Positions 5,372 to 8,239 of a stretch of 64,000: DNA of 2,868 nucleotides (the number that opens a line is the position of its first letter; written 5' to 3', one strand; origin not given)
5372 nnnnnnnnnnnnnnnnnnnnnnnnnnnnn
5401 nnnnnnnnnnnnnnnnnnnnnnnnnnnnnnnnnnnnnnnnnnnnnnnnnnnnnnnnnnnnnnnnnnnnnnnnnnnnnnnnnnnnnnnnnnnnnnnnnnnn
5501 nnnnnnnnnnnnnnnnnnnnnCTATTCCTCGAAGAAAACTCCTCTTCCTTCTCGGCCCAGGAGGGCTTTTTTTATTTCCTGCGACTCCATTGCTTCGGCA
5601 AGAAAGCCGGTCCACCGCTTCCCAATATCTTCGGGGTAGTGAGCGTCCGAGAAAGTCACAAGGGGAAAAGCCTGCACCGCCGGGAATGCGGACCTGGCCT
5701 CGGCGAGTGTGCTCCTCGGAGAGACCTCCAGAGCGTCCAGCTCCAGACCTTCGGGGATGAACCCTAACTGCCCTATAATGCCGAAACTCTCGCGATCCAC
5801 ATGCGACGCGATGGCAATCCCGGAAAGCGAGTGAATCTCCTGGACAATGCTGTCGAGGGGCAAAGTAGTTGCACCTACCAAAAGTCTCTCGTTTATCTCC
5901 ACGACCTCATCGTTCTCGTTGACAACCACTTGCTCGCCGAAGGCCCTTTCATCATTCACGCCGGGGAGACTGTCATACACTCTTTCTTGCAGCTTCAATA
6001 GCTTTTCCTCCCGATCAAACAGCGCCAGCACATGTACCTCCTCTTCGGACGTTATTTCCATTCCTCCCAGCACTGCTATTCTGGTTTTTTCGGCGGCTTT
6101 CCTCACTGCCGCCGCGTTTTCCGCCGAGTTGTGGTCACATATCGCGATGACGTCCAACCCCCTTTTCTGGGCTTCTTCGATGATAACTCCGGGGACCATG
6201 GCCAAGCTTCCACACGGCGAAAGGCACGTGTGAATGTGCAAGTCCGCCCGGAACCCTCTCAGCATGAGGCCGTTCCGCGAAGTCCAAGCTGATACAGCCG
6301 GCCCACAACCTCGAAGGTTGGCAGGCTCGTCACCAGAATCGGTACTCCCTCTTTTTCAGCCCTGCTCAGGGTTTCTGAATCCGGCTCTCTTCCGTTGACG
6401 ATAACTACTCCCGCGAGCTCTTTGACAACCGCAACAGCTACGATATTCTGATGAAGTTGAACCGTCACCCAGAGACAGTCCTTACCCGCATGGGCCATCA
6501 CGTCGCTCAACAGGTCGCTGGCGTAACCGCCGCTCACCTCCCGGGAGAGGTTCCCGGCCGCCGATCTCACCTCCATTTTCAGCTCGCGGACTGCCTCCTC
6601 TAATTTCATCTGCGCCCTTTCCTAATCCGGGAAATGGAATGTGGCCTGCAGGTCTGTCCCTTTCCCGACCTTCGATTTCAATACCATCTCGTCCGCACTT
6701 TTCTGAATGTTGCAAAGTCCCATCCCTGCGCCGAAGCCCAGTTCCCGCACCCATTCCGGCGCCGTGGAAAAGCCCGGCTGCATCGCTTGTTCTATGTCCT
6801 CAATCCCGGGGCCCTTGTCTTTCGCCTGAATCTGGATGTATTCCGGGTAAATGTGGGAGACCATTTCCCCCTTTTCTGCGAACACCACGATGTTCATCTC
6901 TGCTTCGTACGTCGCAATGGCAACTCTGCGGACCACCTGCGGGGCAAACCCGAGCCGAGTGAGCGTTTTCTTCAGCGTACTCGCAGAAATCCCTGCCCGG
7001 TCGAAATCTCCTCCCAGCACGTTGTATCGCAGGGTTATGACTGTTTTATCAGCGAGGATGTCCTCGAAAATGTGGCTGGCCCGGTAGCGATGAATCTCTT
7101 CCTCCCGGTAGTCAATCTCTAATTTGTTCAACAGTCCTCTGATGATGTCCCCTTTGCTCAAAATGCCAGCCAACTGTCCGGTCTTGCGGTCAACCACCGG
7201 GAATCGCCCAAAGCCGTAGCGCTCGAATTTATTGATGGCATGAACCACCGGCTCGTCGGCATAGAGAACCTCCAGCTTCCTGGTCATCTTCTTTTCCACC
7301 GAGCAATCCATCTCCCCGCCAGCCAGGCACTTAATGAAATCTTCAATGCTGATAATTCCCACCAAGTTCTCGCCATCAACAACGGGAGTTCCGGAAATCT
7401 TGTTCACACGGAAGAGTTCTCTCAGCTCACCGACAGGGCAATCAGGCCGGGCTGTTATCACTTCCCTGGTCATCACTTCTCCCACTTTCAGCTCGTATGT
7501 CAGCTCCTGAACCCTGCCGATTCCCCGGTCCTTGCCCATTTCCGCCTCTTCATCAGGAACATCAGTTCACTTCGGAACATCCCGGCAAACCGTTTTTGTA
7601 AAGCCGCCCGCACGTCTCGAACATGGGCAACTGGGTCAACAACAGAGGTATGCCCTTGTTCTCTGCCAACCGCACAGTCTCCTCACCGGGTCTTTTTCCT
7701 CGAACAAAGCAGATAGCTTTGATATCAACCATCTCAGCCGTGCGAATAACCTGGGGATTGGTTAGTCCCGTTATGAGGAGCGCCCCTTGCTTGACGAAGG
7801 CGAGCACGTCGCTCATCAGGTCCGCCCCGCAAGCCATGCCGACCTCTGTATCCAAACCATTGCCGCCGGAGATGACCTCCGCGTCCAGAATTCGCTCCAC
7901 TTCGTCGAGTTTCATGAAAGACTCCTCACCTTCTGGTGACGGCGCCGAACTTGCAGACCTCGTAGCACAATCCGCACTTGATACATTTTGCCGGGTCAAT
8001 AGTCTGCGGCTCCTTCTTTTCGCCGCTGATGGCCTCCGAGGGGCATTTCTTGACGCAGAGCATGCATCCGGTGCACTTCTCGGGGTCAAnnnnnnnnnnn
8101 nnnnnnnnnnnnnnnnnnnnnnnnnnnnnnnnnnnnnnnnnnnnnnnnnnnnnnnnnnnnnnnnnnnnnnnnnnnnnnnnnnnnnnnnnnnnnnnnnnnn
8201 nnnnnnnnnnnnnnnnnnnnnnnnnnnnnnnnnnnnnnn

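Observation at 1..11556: Second, divergent MvhDGA + giant HdrA locus fused into one operon with a NuoE/NuoF-like NAD(P)H module and a five-gene sensory/regulatory cassette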

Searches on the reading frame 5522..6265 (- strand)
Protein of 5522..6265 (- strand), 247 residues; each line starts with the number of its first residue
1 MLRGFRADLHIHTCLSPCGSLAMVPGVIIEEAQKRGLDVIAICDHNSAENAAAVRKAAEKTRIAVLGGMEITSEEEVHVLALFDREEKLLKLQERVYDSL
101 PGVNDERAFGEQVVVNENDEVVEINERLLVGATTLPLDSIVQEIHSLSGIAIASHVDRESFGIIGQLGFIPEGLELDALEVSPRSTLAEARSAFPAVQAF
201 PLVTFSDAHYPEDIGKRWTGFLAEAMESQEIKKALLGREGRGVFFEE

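Call 4: search_protein_families(library=pfam, proteins=[window:5522-6265:-], max_evalue=0.01)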
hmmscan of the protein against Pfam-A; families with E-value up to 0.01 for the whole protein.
window:5522-6265:- (247 aa): 2 families
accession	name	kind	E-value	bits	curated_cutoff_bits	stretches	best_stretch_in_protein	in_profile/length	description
PF02811.25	PHP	-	3.2e-09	37.7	26.4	1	8-92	1-88/164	PHP domain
PF13263.12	PHP_C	-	0.00021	21.2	21.3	1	206-234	22-50/56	PHP-associated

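Call 45: search_protein_families(library=ncbifam, proteins=[window:5522-6265:-], max_evalue=0.001)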
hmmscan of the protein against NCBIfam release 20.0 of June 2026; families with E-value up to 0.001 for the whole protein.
window:5522-6265:- (247 aa): 12 families
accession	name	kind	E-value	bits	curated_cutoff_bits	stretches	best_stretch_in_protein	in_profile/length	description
NF045780.1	TrlF_fam_ATP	equivalog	8.1e-15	54.6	350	1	5-96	6-109/944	TrlF family AAA-like ATPase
NF038032.1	CehA_McbA_metalo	domain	1.3e-10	41.2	80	1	6-83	4-78/315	CehA/McbA family metallohydrolase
NF041577.1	nside_bi_sphtase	equivalog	6e-09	35.5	400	1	7-88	4-86/276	3',5'-nucleoside bisphosphate phosphatase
NF042955.1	Ppl_antiphage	equivalog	6.5e-08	31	1000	1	62-239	76-236/882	anti-phage protein Ppl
NF047791.1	RNaseRnm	equivalog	1.8e-06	27.5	375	1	7-82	3-80/275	RNase RNM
TIGR01405.1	polC_Gram_pos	equivalog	7.4e-06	23.9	1043.45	1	6-93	104-190/1211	DNA polymerase III subunit alpha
NF041661.1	Cycl_ph_dihydrol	equivalog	4e-05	23.1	500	1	8-86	1-81/259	phosphoribosyl 1,2-cyclic phosphate 1,2-diphosphodiesterase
NF001688.0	PRK00448.1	equivalog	4.3e-05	21.2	873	1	6-87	338-418/1445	PolC-type DNA polymerase III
NF004981.0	PRK06361.1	equivalog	5.4e-05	22.7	117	1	7-72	2-72/217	histidinol phosphate phosphatase domain-containing protein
NF045781.1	Spaf1101_AAA_ATP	equivalog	0.00011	20.7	475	1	28-157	97-208/836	Spaf_1101 family AAA-like ATPase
NF006251.0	PRK08392.1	equivalog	0.00017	21.1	212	0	7-72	2-71/216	hypothetical protein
NF005596.0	PRK07328.1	subfamily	0.00034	20.1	202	0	7-46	4-41/269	histidinol-phosphatase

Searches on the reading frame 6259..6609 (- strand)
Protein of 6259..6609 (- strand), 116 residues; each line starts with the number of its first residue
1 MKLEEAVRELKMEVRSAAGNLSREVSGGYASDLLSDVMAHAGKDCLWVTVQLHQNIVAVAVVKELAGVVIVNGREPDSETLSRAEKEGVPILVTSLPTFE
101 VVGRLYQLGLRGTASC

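Call 4: search_protein_families(library=pfam, proteins=[window:6259-6609:-], max_evalue=0.01)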
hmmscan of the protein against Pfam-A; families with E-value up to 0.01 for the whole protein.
window:6259-6609:- (116 aa): 2 families
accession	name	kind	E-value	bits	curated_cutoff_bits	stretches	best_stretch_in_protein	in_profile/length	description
PF07085.17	DRTGG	-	9.3e-08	32.3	25.2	1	32-107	29-104/105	DRTGG domain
PF02603.21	Hpr_kinase_N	-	0.00082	19.8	24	1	62-106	78-122/125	HPr Serine kinase N terminus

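Call 45: search_protein_families(library=ncbifam, proteins=[window:6259-6609:-], max_evalue=0.001)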
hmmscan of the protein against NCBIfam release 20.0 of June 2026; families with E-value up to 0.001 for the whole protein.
window:6259-6609:- (116 aa): 0 families

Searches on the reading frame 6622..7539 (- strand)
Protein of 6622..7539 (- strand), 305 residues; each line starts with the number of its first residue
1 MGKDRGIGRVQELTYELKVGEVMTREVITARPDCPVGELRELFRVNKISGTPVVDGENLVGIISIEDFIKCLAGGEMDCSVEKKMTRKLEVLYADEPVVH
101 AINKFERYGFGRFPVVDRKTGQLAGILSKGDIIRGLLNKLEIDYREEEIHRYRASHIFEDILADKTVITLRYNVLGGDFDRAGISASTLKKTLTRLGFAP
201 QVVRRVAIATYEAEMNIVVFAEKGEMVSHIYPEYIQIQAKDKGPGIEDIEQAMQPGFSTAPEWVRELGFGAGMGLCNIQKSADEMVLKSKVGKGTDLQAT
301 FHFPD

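Call 4: search_protein_families(library=pfam, proteins=[window:6622-7539:-], max_evalue=0.01)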
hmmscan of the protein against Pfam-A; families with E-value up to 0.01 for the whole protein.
window:6622-7539:- (305 aa): 3 families
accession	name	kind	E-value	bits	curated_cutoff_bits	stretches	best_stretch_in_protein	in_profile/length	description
PF00571.33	CBS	-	3.7e-28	98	24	2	19-73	1-56/57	CBS domain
PF13581.12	HATPase_c_2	-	5.9e-07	30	27.4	1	189-300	15-126/127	Histidine kinase-like ATPase domain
PF02518.31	HATPase_c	-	0.0002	22.2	26.4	1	216-303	16-109/111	Histidine kinase-, DNA gyrase B-, and HSP90-like ATPase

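Call 45: search_protein_families(library=ncbifam, proteins=[window:6622-7539:-], max_evalue=0.001)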
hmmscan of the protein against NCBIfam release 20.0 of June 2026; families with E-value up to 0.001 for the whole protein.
window:6622-7539:- (305 aa): 17 families
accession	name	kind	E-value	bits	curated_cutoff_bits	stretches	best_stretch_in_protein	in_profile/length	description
TIGR01925.2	spIIAB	equivalog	4.4e-13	49.3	135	1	225-298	63-131/137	anti-sigma F factor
NF053603.1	HhpR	exception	4e-09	36.1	520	1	18-154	2-134/282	CBS domain-containing high hydrostatic pressure regulator HhpR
TIGR01302.1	IMP_dehydrog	equivalog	4.7e-07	29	481.5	1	19-134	82-198/450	IMP dehydrogenase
NF041552.1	TF_PrdR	equivalog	3.5e-06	25.6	795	1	16-141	5-130/577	sigma-54 dependent transcriptional regulator PrdR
NF002505.0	PRK01862.1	equivalog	1.3e-05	24.1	482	1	35-134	465-568/577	ClcB-like voltage-gated chloride channel protein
NF011447.0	PRK14869.2-3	equivalog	2.4e-05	23.1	522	0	16-77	67-129/540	putative manganese-dependent inorganic diphosphatase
NF041569.1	A-tRNAntase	equivalog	4.5e-05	21.9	1440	1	20-136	312-426/880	A-adding tRNA nucleotidyltransferase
NF011443.0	PRK14869.1-5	equivalog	5e-05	21.9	335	0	17-70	69-123/546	putative manganese-dependent inorganic diphosphatase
NF053863.1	DS11_antiphage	equivalog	5.5e-05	22.4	260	1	17-132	75-188/305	CBS domain-containing anti-phage protein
NF008581.0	PRK11543.1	equivalog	9e-05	21.6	481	0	11-70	257-317/321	arabinose-5-phosphate isomerase GutQ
TIGR00393.1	kpsF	subfamily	9.1e-05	22.2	203.7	0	14-63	217-267/268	KpsF/GutQ family sugar-phosphate isomerase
NF011445.0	PRK14869.2-1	equivalog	0.00012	20.7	483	0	18-65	69-117/548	putative manganese-dependent inorganic diphosphatase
TIGR00400.1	mgtE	equivalog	0.00014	20.8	232.75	0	16-72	194-251/450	magnesium transporter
NF041630.1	CBS_CbpB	equivalog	0.00027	20.8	125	0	88-145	20-76/143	cyclic-di-AMP-binding protein CbpB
NF011448.0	PRK14869.2-4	equivalog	0.00042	18.7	562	0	19-80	76-138/563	putative manganese-dependent inorganic diphosphatase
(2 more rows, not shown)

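Call 60: find_homologous_proteins(query=window:6622-7539:-, max_evalue=1e-10)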
Query window:6622-7539:- (305 aa): 7537 proteins with E <= 1e-10 among 8000 candidates; the best 120 are listed.
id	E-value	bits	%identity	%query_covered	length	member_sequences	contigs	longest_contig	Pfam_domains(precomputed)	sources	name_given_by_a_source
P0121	1.7e-199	680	100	100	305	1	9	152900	PF13581.13,PF00571.34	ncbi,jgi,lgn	-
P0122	1.6e-171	588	88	99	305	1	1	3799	PF13581.13,PF02518.32,PF00571.34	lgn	-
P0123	1.4e-162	559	83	99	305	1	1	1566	PF13581.13,PF02518.32,PF00571.34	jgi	-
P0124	4.5e-158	544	81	99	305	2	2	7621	PF13581.13,PF00571.34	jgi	jgi:CBS domain-containing protein/anti-sigma regulatory factor (Ser/Thr protein kinase)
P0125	3.1e-157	541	80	99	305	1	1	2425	PF13581.13,PF02518.32,PF00571.34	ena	-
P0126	5.7e-157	540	80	99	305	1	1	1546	PF13581.13,PF02518.32,PF00571.34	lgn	-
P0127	2.0e-156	538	81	99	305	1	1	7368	PF13581.13,PF02518.32,PF00571.34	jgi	-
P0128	4.5e-156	537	81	98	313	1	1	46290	PF13581.13,PF02518.32,PF00571.34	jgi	-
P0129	5.7e-156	537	80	99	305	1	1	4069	PF13581.13,PF00571.34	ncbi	-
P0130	3.6e-155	534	80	99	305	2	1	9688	PF13581.13,PF00571.34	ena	-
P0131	3.5e-153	528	78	99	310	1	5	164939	PF13581.13,PF02518.32,PF00571.34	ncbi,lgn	-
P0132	7.8e-153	527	79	99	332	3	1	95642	PF13581.13,PF02518.32,PF00571.34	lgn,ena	-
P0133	1.1e-151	523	77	99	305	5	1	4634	PF13581.13,PF02518.32,PF00571.34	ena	-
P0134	4.3e-150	518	76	99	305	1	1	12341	PF13581.13,PF02518.32,PF00571.34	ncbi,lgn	-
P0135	4.3e-149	514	77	99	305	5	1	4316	PF13581.13,PF02518.32,PF00571.34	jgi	-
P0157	2.4e-129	449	67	99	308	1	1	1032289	PF02518.32,PF00571.34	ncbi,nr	ncbi:MAG: CBS domain-containing protein [Dehalococcoidia bacterium]|nr:MAG: CBS domain-containing pr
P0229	7.4e-121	422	61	99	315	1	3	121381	PF13581.13,PF02518.32,PF00571.34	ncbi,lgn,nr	ncbi:MAG: CBS domain-containing protein [candidate division KSB1 bacterium]|nr:CBS domain-containing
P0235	2.7e-120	420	63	97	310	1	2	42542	PF13581.13,PF02518.32,PF00571.34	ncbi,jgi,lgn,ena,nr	ncbi:MAG TPA: CBS domain-containing protein [Anaerolineae bacterium]|nr:CBS domain-containing protei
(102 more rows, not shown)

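Call 61: find_encoding_contigs(protein=P0157, flank=9000, max_places=1)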
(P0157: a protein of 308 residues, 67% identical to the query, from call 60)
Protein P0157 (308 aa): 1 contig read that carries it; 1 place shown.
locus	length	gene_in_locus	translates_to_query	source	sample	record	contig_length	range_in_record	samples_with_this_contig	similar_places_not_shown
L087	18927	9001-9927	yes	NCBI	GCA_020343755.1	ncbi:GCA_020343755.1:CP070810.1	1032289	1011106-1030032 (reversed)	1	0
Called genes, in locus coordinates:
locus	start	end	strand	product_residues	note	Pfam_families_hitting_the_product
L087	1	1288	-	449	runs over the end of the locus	PF01315:Ald_Xan_dh_C, PF02738:MoCoBD_1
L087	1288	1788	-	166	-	PF00111:Fer2 (weak), PF01799:Fer2_2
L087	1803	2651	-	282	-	PF00941:FAD_binding_5, PF03450:CO_deh_flav_C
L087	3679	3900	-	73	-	-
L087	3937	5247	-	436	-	PF06792:UPF0261, PF23189:UPF0261_C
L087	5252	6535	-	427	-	PF04389:Peptidase_M28 (weak), PF01546:Peptidase_M20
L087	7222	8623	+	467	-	PF08126:Propeptide_C25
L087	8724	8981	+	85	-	-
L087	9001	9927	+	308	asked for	PF00571:CBS, PF02518:HATPase_c (weak)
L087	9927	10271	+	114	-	PF07085:DRTGG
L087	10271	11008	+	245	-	PF02811:PHP, PF13263:PHP_C (weak)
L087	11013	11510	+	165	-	PF02518:HATPase_c, PF13589:HATPase_c_3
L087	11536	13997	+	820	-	PF00111:Fer2 (weak), PF13510:Fer2_4, PF00890:FAD_binding_2 (weak), PF01266:DAO (weak), PF07992:Pyr_redox_2, PF12831:FAD_oxidored (weak), PF13450:NAD_binding_8, PF13738:Pyr_redox_3 (weak), +2 more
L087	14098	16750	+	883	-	PF15902:Sortilin-Vps10 (faint), PF16656:Pur_ac_phosph_N (faint), PF25788:Ig_Rha78A_N (faint)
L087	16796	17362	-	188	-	PF09719:C_GCAxxG_C_C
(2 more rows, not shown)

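Call 62: find_encoding_contigs(protein=P0229, flank=9000, max_places=1)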
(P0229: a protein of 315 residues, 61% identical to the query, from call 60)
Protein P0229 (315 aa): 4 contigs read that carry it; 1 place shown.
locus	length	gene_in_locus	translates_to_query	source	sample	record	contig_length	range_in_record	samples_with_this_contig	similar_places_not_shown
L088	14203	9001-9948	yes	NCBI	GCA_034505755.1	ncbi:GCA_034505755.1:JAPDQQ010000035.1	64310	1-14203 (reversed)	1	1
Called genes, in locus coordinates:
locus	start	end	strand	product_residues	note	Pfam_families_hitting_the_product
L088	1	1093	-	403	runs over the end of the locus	PF01855:POR_N, PF17147:PFOR_II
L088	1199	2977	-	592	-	PF14691:Fer4_20, PF01946:Thi4 (weak), PF01266:DAO, PF07992:Pyr_redox_2, PF13450:NAD_binding_8, PF13738:Pyr_redox_3, PF00070:Pyr_redox (weak), PF00037:Fer4 (weak), +10 more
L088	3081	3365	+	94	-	-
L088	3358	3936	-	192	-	PF01558:POR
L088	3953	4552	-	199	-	PF01558:POR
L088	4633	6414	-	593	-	PF01855:POR_N, PF02775:TPP_enzyme_C, PF00037:Fer4 (faint), PF12797:Fer4_2 (faint)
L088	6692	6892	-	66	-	-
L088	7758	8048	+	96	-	-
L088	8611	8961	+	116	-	-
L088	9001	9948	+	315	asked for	PF00571:CBS, PF13581:HATPase_c_2 (weak), PF02518:HATPase_c (weak)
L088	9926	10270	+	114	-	PF07085:DRTGG (weak)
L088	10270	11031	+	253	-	PF02811:PHP, PF13263:PHP_C (weak)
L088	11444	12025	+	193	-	PF02518:HATPase_c, PF13589:HATPase_c_3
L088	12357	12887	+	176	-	PF13237:Fer4_10 (faint), PF13183:Fer4_8, PF13187:Fer4_9, PF13534:Fer4_17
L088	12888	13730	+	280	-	PF02754:CCG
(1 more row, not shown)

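Call 63: find_encoding_contigs(protein=P0235, flank=9000, max_places=1)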
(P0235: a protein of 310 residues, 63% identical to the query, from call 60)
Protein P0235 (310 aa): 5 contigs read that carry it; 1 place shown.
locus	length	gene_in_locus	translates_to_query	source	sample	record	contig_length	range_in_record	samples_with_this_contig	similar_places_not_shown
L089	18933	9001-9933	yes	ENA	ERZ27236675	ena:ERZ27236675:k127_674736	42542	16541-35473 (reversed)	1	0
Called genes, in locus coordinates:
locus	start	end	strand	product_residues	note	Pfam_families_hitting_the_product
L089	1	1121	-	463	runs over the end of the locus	-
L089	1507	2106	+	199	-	PF01750:HycI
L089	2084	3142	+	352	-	PF17179:Fer4_22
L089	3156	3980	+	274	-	PF00970:FAD_binding_6, PF00175:NAD_binding_1, PF10418:DHODB_Fe-S_bind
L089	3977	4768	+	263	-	PF01058:Oxidored_q6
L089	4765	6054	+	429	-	PF27537:HoxH (weak), PF00374:NiFeSe_Hases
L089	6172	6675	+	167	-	PF01750:HycI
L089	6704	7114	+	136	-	PF00072:Response_reg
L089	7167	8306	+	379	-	PF01590:GAF, PF13185:GAF_2, PF13492:GAF_3, PF00512:HisKA, PF02518:HATPase_c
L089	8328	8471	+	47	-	-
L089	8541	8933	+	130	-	PF07085:DRTGG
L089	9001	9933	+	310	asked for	PF00571:CBS, PF13581:HATPase_c_2, PF02518:HATPase_c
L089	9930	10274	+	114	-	PF07085:DRTGG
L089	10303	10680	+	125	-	PF01155:HypA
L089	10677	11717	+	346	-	PF21948:LplA-B_cat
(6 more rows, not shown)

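Call 66: find_related_loci(query=A2, collection=metagenome_contigs, flank=10000)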
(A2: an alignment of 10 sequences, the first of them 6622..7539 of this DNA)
Query A2 (305 aa) in metagenome_contigs; peptide patterns used: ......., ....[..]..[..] (x = any residue, [..] = any of these).
599 stretches matched a pattern (row limit reached: there are more); 353 encode a relative of the query (tblastn E <= 1e-3); the best 80 are kept; 80 distinct loci.
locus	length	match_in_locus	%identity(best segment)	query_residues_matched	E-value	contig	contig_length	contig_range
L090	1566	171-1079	83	1-303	0e+0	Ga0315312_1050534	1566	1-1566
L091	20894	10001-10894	81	6-303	7e-162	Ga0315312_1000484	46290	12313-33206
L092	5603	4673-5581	79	1-303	5e-163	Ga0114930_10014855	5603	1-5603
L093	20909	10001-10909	79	1-303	9e-160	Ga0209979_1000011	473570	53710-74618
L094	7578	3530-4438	68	1-303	2e-141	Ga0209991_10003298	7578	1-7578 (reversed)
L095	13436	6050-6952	66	3-303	5e-137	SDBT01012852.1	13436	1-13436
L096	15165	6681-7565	66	4-298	9e-133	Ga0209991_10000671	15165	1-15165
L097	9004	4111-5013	64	1-301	1e-132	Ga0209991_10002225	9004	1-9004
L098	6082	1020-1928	66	3-305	3e-130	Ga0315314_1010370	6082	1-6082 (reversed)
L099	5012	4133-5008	65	7-298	1e-130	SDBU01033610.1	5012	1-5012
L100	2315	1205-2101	64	4-302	5e-137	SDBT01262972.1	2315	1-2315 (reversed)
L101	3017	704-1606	64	3-303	5e-133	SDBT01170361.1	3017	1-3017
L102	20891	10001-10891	62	7-303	3e-127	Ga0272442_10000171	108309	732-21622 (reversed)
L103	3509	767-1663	60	4-302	8e-129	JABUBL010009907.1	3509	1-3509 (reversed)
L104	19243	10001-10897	61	4-302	1e-123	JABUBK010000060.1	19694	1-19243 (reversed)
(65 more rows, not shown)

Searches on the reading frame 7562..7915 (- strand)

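Call 45: search_protein_families(library=ncbifam, proteins=[window:7562-7915:-], max_evalue=0.001)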
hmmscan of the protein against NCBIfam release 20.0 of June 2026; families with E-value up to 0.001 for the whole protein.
window:7562-7915:- (117 aa): 1 family
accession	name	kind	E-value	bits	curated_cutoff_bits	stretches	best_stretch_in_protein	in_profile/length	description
NF038279.1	TF_CBS_SpxR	exception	4.2e-07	29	600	1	4-99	74-168/427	CBS-HotDog domain-containing transcription factor SpxR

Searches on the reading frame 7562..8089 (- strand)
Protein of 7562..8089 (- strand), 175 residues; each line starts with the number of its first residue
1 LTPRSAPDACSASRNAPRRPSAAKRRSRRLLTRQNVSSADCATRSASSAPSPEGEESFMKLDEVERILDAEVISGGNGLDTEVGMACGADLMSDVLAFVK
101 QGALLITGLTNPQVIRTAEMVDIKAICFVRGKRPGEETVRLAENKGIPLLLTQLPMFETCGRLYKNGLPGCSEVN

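Call 4: search_protein_families(library=pfam, proteins=[window:7562-8089:-], max_evalue=0.01)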
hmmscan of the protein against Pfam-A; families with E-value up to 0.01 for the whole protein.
window:7562-8089:- (175 aa): 2 families
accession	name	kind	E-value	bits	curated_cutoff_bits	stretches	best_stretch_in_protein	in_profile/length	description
PF07085.17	DRTGG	-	2.6e-09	37.3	25.2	1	64-163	2-102/105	DRTGG domain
PF07905.16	PucR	-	0.00045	20.9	33.5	1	69-151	9-100/118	Purine catabolism regulatory protein-like family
